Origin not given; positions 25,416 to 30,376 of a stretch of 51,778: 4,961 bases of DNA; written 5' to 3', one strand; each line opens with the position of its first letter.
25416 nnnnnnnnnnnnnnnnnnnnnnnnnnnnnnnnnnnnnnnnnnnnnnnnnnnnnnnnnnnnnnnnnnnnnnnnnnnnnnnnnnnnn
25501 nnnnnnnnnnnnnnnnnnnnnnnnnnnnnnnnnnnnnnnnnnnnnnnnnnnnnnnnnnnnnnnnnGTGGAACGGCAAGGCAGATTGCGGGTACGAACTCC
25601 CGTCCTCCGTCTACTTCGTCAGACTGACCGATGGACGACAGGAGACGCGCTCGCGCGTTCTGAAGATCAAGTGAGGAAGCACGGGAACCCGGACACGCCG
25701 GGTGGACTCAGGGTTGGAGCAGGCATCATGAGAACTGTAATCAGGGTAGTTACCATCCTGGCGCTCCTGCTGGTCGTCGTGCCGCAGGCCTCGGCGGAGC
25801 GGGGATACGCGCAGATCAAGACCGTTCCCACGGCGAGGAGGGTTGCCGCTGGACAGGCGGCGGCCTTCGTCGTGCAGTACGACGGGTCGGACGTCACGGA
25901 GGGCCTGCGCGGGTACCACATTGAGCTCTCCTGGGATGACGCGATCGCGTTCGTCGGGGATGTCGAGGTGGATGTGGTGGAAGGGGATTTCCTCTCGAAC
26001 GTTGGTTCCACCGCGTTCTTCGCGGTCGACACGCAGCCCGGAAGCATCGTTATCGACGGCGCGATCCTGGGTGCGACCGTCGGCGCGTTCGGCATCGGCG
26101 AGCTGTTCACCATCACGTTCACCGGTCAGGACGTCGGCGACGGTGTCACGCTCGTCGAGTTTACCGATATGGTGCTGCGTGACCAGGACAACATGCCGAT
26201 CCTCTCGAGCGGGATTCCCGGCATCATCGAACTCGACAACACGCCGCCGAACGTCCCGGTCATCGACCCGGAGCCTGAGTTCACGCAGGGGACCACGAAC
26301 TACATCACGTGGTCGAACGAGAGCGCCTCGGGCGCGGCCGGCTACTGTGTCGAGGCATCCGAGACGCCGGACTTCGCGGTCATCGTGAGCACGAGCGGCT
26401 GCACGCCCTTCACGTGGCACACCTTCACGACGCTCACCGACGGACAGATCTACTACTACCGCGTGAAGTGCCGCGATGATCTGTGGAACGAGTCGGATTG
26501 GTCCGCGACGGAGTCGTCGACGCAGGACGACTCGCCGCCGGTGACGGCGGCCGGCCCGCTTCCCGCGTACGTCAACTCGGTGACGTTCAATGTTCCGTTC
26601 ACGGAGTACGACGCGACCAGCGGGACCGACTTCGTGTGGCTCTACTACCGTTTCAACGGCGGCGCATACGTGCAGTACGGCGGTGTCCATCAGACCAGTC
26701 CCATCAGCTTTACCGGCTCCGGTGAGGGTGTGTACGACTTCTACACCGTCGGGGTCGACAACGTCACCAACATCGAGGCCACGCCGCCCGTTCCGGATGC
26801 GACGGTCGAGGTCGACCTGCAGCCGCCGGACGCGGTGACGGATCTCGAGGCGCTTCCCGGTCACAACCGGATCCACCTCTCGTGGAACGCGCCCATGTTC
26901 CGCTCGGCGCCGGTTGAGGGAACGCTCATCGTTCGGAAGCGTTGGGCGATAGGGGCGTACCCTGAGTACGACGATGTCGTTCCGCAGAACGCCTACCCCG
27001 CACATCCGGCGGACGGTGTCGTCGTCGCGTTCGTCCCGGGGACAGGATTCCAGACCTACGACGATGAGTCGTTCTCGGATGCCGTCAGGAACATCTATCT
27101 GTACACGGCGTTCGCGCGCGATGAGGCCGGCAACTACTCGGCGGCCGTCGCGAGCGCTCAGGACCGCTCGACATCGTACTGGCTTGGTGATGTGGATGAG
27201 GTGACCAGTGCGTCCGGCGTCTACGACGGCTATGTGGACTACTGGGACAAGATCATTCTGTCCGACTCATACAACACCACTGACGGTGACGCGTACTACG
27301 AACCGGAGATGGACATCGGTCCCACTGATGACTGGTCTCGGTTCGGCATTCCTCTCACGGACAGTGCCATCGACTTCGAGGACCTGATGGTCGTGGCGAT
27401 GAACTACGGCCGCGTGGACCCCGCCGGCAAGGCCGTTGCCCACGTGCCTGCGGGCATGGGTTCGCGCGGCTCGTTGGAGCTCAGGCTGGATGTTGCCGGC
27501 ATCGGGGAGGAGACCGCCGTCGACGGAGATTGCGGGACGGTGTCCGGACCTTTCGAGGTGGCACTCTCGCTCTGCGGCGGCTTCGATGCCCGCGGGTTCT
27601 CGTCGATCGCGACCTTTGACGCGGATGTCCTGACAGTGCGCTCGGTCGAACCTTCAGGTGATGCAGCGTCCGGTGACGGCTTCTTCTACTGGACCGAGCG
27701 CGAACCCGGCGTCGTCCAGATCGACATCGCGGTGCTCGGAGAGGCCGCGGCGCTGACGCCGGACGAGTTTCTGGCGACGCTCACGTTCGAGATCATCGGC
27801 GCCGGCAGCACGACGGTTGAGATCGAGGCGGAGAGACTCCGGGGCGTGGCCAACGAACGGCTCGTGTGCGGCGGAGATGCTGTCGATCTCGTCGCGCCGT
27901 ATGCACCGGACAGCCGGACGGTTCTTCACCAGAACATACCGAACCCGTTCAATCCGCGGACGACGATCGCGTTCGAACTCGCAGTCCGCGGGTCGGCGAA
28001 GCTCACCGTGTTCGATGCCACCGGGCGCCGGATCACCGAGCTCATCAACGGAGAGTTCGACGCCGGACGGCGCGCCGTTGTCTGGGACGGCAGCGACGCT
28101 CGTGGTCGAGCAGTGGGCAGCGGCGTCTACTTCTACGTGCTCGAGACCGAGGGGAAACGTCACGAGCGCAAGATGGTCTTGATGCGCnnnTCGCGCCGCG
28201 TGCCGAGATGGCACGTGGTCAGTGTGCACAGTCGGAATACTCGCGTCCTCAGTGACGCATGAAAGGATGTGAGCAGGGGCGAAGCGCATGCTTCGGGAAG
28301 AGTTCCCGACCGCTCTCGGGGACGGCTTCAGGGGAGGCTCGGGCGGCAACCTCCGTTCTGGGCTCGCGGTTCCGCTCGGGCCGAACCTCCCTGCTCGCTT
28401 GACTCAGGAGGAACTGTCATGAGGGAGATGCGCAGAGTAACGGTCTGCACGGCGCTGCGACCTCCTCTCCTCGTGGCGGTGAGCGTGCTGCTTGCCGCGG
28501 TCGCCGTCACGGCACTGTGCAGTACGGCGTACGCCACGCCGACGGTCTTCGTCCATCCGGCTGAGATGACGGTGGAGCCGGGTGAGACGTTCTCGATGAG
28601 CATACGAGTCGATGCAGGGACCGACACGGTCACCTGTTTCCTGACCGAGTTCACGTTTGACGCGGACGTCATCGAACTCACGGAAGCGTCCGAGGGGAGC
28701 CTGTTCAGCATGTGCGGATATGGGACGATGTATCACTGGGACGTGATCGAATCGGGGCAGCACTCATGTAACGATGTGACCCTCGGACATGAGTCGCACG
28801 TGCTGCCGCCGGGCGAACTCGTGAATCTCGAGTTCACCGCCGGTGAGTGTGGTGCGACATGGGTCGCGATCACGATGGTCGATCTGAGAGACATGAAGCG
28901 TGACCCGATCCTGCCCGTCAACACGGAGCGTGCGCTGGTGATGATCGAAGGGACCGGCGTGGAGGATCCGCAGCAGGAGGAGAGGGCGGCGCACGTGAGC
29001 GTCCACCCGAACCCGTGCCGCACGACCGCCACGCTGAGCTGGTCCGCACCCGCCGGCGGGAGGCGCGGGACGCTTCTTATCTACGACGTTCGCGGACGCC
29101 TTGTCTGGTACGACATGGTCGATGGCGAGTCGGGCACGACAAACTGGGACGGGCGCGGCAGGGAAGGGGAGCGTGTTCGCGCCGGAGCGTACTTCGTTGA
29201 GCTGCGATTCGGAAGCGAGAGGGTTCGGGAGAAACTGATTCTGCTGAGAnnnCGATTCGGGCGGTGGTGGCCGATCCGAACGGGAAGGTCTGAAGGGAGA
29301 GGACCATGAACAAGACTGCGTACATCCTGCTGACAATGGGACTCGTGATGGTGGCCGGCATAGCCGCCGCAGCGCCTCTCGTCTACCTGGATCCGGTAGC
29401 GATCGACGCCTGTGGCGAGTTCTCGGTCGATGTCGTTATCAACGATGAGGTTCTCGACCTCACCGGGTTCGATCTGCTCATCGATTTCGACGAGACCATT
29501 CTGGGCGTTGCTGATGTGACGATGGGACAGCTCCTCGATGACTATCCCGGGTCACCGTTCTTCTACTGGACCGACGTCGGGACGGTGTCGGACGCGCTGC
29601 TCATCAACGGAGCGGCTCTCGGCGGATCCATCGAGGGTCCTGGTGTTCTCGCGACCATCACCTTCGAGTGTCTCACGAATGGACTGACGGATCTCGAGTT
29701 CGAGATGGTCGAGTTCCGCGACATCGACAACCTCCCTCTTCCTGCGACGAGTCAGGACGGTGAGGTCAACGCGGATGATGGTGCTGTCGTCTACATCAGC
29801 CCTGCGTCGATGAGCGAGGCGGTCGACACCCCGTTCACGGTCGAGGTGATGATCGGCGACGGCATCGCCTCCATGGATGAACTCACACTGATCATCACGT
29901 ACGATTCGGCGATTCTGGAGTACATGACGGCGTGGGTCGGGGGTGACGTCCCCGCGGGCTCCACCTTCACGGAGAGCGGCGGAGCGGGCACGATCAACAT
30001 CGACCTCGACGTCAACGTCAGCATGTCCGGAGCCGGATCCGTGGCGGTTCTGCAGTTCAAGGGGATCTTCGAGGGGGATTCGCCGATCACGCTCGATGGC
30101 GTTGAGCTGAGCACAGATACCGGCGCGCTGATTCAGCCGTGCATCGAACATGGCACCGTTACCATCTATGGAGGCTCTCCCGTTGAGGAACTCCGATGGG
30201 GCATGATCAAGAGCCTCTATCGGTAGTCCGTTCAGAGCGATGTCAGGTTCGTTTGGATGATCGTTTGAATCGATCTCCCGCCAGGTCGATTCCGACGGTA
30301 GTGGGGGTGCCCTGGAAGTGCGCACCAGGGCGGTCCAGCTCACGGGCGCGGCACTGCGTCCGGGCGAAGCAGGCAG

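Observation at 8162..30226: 22-kb array of eight paralogous surface proteins that combine cohesin-like and dockerin-like modules with a T9SS-type CTD: a cellulosome-style assembly outside the Firmicutes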

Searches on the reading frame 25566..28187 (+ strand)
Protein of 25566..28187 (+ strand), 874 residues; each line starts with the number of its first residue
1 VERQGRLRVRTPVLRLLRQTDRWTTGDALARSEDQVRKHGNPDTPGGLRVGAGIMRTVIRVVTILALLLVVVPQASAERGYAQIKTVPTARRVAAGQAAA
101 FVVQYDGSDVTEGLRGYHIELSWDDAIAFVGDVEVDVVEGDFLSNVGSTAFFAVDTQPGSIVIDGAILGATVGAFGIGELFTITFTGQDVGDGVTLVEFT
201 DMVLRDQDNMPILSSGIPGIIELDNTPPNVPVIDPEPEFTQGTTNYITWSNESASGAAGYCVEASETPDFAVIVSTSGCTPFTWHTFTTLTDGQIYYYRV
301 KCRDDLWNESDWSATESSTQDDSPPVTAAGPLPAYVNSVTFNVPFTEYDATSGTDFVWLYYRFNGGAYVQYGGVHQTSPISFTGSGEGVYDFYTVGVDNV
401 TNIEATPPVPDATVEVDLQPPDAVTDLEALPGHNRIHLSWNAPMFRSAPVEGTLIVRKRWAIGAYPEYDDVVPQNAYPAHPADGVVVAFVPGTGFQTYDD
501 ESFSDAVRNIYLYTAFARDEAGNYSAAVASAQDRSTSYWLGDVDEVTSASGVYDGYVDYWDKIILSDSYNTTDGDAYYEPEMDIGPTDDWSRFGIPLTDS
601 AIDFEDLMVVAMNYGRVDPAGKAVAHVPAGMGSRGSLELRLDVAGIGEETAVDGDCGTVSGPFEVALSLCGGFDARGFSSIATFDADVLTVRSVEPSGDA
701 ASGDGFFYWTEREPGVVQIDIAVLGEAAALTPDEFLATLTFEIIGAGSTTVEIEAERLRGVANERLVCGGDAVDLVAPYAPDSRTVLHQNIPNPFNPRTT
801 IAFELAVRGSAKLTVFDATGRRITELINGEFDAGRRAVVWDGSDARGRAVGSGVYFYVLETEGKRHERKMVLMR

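Call 4: search_protein_families(library=pfam, proteins=[window:25566-28187:+], max_evalue=0.01)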
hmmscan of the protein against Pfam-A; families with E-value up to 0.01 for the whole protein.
window:25566-28187:+ (874 aa): 2 families
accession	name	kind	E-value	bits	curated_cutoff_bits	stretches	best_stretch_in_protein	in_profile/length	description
PF13860.13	FlgD_ig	-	9.2e-07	29.2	27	1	810-860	24-74/79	FlgD Ig-like domain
PF13585.12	CHU_C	-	0.00012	22.6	27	1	810-868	28-80/86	CHU_C Type IX secretion signal domain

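Call 8: search_protein_families(library=ncbifam, proteins=[window:25566-28187:+], max_evalue=0.1)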
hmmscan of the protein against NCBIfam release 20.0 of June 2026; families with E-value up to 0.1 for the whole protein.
window:25566-28187:+ (874 aa): 7 families
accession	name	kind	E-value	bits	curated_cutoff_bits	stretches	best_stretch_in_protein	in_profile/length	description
TIGR04183.1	Por_Secre_tail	domain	2.9e-06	27.2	23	1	792-871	3-70/72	T9SS type A sorting domain-containing protein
NF033707.1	T9SS_sortase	equivalog_domain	6.2e-06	24.1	420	1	788-865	999-1081/1095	type IX secretion system sortase PorU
NF047446.1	barrel_OmpL47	domain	0.00023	21.6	40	1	335-406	1-61/68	OmpL47-type beta-barrel domain-containing protein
NF005176.1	PRK06655.1-1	equivalog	0.00044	20.2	230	1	810-864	98-154/197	flagellar hook assembly protein FlgD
NF052323.1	T9SSA_dep_M6i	equivalog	0.0021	16.1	600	1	790-871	960-1037/1043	T9SS-dependent M6-like inactivated metalloprotease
NF009277.0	PRK12634.1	equivalog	0.0064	16.6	333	1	809-856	122-169/221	flagellar basal body rod modification protein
NF038113.1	T9SSA_dep_M36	equivalog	0.0077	14.4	885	1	790-872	795-868/869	T9SS-dependent M36 family metallopeptidase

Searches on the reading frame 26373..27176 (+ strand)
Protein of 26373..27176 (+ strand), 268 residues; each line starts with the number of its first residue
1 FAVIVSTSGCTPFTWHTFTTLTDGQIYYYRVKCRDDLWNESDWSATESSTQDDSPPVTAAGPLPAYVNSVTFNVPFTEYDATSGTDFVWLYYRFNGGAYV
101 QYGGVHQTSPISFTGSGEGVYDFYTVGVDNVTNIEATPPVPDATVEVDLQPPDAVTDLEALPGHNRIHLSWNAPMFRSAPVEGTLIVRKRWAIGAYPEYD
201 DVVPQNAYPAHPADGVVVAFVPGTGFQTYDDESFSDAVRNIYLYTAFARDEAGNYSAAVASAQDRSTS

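Call 66: search_protein_families(library=pfam, proteins=[window:26373-27176:+], max_evalue=1)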
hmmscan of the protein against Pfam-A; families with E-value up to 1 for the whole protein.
window:26373-27176:+ (268 aa): 2 families
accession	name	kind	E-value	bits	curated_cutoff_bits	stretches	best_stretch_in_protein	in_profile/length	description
PF16656.11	Pur_ac_phosph_N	-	0.018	16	30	1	14-48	61-90/93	Purple acid Phosphatase, N-terminal domain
PF25788.1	Ig_Rha78A_N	-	0.071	13.8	27.4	1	15-47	66-97/105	Rha78A-like, N-terminal immunoglobulin domain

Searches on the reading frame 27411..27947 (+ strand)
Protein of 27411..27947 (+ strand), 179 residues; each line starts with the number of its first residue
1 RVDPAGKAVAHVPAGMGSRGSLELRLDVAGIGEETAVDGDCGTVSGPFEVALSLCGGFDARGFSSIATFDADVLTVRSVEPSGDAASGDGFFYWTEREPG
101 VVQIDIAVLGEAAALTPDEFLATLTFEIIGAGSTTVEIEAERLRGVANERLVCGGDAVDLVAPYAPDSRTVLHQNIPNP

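Call 7: search_protein_families(library=pfam, proteins=[window:27411-27947:+], max_evalue=10)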
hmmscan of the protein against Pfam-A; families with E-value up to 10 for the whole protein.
window:27411-27947:+ (179 aa): 2 families
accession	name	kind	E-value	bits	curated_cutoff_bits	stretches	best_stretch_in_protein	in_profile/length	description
PF00963.24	Cohesin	-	0.0093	16.6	24.1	1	67-138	37-114/139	Cohesin domain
PF19711.4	DUF6207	-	0.13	12.3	25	1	97-124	10-37/67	Family of unknown function (DUF6207)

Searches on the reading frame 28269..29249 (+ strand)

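Call 4: search_protein_families(library=pfam, proteins=[window:28269-29249:+], max_evalue=0.01)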
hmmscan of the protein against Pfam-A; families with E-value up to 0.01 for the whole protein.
window:28269-29249:+ (327 aa): 4 families
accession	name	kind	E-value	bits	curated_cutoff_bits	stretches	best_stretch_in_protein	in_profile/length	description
PF00963.24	Cohesin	-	0.00051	20.7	24.1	1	100-195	8-105/139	Cohesin domain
PF18962.6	Por_Secre_tail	-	0.0013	19.4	27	1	245-324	1-74/75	Secretion system C-terminal sorting domain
PF13860.13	FlgD_ig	-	0.003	17.9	27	1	260-311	18-72/79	FlgD Ig-like domain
PF13585.12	CHU_C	-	0.004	17.7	27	1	268-318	30-77/86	CHU_C Type IX secretion signal domain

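Call 8: search_protein_families(library=ncbifam, proteins=[window:28269-29249:+], max_evalue=0.1)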
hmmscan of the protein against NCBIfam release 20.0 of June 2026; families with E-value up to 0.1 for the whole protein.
window:28269-29249:+ (327 aa): 4 families
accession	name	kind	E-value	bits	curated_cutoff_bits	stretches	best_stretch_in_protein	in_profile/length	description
NF052228.1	T9SS_PorZ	equivalog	0.00032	19.3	260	1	238-311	668-739/757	type IX secretion system anionic LPS delivery protein PorZ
TIGR04183.1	Por_Secre_tail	domain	0.00051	20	23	1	245-324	1-70/72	T9SS type A sorting domain-containing protein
NF033707.1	T9SS_sortase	equivalog_domain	0.0019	15.9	420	1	235-318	991-1081/1095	type IX secretion system sortase PorU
NF009453.0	PRK12813.1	equivalog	0.0095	15.5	264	1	253-312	112-171/223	flagellar basal body rod modification protein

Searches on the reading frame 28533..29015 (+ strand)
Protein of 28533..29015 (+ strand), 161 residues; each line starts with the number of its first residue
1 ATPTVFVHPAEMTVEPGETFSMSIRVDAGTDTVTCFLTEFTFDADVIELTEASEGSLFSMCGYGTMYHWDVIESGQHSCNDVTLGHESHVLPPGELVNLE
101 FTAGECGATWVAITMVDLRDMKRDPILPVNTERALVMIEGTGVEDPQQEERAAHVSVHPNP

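Call 57: search_protein_families(library=pfam, proteins=[window:28533-29015:+], max_evalue=1)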
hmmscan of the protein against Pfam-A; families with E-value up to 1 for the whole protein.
window:28533-29015:+ (161 aa): 3 families
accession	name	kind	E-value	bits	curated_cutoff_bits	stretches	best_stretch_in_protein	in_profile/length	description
PF00963.24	Cohesin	-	9.9e-05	23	24.1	1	12-108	8-106/139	Cohesin domain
PF22544.2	HYDIN_VesB_CFA65-like_Ig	-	0.051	14.2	25.5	0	6-42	50-84/100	HYDIN/CFA65/VesB-like, Ig-like domain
PF12790.13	T6SS-SciN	-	0.12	12.6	27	0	7-33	58-84/120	Type VI secretion lipoprotein, VasD, EvfM, TssJ, VC_A0113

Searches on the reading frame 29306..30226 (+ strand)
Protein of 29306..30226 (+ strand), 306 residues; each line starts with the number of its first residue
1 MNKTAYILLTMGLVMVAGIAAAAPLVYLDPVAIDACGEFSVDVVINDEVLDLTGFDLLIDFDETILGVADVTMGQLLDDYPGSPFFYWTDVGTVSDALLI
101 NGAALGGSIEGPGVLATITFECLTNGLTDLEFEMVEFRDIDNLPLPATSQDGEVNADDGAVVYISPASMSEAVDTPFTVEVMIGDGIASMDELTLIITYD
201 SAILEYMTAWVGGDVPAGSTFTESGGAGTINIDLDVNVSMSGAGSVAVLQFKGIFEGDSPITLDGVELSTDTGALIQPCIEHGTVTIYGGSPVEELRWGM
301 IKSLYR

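Call 4: search_protein_families(library=pfam, proteins=[window:29306-30223:+], max_evalue=0.01)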
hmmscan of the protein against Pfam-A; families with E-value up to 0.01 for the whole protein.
window:29306-30223:+ (306 aa): 1 family
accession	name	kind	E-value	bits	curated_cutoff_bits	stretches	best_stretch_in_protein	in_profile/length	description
PF00963.24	Cohesin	-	1.3e-08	35.5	24.1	1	38-147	15-130/139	Cohesin domain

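Call 8: search_protein_families(library=ncbifam, proteins=[window:29306-30223:+], max_evalue=0.1)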
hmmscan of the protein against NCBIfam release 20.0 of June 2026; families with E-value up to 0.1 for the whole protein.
window:29306-30223:+ (306 aa): 1 family
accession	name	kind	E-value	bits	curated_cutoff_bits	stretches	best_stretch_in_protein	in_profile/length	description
TIGR04108.1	HutX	equivalog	0.037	13.9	110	1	155-217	21-81/154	heme utilization cystosolic carrier protein HutX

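Call 37: find_encoding_contigs(protein=window:29306-30226:+, flank=10000, max_places=6)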
Protein window:29306-30226:+ (306 aa): 22 contigs read that carry it; 6 places shown.
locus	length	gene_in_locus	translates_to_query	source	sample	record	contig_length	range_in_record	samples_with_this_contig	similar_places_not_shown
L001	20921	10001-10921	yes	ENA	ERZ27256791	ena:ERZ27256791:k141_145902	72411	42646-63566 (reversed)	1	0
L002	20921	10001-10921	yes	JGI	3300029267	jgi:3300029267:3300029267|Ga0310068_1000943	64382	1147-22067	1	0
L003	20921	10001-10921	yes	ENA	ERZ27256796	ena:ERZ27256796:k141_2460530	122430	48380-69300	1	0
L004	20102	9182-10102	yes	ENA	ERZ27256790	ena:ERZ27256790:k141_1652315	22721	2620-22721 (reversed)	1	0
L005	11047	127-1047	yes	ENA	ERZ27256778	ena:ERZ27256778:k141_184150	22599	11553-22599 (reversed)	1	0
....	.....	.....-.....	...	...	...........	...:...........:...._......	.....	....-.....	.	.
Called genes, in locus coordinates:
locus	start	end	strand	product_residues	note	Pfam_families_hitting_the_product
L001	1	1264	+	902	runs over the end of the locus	PF00932:LTD, PF13860:FlgD_ig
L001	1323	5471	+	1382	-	PF20773:InhA-like_MAM (faint), PF05048:NosD, PF13229:Beta_helix, PF13860:FlgD_ig (weak)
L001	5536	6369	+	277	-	-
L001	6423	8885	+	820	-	PF13860:FlgD_ig (weak)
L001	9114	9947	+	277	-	-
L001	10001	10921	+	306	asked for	PF00963:Cohesin (weak)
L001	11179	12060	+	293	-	PF12146:Hydrolase_4 (weak)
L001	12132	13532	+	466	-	PF07969:Amidohydro_3 (faint), PF01979:Amidohydro_1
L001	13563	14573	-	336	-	-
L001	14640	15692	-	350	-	-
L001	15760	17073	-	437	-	PF25174:Beta-prop_THOC3 (faint), PF10282:Lactonase (weak), PF13860:FlgD_ig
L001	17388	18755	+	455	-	PF07969:Amidohydro_3 (faint), PF01979:Amidohydro_1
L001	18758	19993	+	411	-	PF00291:PALP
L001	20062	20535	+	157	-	PF00111:Fer2, PF01799:Fer2_2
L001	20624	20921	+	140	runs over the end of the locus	PF03479:PCC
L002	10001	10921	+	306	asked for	PF00963:Cohesin (weak)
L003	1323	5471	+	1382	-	PF20773:InhA-like_MAM (faint), PF05048:NosD, PF13229:Beta_helix, PF13860:FlgD_ig (weak)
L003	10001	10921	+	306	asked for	PF00963:Cohesin (weak)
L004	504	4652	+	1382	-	PF20773:InhA-like_MAM (faint), PF05048:NosD, PF13229:Beta_helix, PF13860:FlgD_ig (weak)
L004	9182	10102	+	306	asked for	PF00963:Cohesin (weak)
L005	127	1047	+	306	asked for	PF00963:Cohesin (weak)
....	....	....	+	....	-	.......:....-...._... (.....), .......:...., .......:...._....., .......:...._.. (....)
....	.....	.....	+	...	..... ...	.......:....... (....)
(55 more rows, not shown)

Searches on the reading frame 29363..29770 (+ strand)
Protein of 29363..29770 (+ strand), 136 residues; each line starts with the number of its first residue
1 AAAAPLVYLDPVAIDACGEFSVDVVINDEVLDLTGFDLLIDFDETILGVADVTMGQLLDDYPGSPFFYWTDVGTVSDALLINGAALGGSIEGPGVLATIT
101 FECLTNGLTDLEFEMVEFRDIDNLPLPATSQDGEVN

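Call 57: search_protein_families(library=pfam, proteins=[window:29363-29770:+], max_evalue=1)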
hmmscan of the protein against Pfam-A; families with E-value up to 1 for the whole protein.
window:29363-29770:+ (136 aa): 2 families
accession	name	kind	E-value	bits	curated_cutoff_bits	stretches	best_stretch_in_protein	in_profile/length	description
PF00963.24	Cohesin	-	3.1e-06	27.9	24.1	1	19-118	15-120/139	Cohesin domain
PF04604.19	L_biotic_typeA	-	0.14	12.4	21.7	1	86-108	24-43/50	Type-A lantibiotic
